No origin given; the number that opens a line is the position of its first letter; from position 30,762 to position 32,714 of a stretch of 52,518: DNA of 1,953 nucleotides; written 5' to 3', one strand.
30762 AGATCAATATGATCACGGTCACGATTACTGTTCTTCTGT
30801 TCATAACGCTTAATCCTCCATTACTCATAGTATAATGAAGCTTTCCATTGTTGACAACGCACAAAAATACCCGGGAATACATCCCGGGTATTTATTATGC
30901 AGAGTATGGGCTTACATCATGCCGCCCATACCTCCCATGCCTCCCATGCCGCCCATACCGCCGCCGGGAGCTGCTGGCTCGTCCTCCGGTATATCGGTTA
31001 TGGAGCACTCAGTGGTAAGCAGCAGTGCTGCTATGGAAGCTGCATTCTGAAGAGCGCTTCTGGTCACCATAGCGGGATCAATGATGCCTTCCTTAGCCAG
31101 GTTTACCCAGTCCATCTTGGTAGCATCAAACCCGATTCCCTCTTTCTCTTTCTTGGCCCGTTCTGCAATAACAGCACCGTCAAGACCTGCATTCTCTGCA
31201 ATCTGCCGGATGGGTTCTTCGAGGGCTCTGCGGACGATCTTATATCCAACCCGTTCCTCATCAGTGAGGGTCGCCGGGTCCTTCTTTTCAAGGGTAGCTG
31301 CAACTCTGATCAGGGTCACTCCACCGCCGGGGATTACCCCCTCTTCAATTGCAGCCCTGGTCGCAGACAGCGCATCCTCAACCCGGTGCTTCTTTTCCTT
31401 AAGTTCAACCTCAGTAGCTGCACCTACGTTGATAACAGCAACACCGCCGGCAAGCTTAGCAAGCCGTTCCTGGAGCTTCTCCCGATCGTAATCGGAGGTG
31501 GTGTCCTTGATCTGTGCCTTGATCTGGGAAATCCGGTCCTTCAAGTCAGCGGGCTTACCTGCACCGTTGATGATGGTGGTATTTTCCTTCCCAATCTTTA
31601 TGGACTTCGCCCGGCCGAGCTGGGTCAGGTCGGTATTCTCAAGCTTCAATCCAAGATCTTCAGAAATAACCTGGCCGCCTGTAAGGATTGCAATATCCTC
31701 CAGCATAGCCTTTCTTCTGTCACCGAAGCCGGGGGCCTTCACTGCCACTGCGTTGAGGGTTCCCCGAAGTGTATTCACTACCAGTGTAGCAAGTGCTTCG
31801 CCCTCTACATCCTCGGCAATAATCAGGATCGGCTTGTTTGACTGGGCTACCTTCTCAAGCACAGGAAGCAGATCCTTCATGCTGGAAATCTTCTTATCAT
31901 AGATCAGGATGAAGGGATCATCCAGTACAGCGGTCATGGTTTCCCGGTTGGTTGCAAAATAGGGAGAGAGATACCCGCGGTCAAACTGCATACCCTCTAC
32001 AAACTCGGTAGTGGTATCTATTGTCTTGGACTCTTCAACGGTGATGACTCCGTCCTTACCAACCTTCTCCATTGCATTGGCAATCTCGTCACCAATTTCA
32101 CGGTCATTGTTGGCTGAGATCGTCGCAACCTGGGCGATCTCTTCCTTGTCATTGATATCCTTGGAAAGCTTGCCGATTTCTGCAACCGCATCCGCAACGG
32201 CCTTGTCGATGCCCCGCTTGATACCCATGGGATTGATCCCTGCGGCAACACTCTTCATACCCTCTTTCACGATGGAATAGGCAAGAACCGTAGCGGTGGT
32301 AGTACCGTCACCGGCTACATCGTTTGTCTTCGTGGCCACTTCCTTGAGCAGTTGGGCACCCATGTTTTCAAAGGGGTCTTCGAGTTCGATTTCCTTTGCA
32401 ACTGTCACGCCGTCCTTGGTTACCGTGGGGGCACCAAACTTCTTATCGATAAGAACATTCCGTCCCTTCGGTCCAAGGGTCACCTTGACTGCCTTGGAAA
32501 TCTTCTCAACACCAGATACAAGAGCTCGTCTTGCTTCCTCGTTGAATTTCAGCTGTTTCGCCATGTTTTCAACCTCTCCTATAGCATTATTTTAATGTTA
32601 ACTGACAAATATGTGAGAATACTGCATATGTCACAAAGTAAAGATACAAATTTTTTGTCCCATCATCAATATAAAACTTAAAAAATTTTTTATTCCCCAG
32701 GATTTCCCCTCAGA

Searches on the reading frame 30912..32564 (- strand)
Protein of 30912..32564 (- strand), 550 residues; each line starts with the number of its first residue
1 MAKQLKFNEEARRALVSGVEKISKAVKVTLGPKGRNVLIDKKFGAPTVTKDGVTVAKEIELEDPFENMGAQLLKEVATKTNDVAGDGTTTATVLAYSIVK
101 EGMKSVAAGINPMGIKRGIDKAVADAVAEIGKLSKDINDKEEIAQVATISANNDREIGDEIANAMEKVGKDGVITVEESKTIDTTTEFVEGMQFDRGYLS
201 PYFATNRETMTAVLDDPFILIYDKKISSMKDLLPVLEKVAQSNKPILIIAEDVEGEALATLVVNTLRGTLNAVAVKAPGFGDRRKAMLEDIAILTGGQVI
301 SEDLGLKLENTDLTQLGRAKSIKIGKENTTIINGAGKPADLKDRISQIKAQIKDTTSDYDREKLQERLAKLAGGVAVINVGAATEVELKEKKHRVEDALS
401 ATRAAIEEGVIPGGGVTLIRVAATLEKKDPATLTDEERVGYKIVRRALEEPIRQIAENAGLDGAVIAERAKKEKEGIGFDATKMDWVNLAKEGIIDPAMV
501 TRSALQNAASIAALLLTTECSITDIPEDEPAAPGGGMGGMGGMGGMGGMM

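Call 70: search_protein_families(library=pfam, proteins=[window:30912-32564:-], max_evalue=0.000001)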
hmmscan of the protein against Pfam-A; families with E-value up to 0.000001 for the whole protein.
window:30912-32564:- (550 aa): 1 family
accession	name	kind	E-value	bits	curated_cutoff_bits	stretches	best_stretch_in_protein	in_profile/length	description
PF00118.29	Cpn60_TCP1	-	1.9e-81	274.7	34.3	1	22-523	1-487/490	TCP-1/cpn60 chaperonin family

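Call 71: find_homologous_proteins(query=window:30912-32564:-, max_evalue=1e-100)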
Query window:30912-32564:- (550 aa): 8000 proteins with E <= 1e-100 among 8000 candidates; the best 120 are listed.
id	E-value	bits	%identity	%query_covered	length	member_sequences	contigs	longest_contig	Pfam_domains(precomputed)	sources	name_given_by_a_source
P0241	0.0e+0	1038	89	97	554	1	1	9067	PF00118.30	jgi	-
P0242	1.2e-296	1002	87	96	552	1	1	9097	PF00118.30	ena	-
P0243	1.4e-296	1002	87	96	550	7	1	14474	PF00118.30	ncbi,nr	ncbi:MAG: chaperonin GroEL [Spirochaetia bacterium]|nr:chaperonin GroEL [Spirochaetia bacterium]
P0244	1.8e-296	1002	86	96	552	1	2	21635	PF00118.30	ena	-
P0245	5.1e-296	1000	86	96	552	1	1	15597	PF00118.30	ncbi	-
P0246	7.3e-296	1000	86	96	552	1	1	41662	PF00118.30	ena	-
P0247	1.7e-295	999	87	96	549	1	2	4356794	PF00118.30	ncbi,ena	-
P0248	2.1e-295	998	87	96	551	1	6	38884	PF00118.30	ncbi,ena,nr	ncbi:MAG: chaperonin GroEL [Spirochaetia bacterium]|nr:chaperonin GroEL [Spirochaetia bacterium]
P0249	1.7e-294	995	87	96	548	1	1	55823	PF00118.30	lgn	-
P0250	1.9e-294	995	87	96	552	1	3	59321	PF00118.30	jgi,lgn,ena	-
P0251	3.3e-294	994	86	96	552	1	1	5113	PF00118.30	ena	-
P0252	3.6e-294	994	86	96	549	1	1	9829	PF00118.30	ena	-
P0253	4.3e-293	991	87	96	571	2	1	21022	PF00118.30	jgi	jgi:chaperonin GroEL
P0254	6.2e-293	990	86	96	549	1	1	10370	PF00118.30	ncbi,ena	-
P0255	8.0e-293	990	87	96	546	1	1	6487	PF00118.30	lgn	-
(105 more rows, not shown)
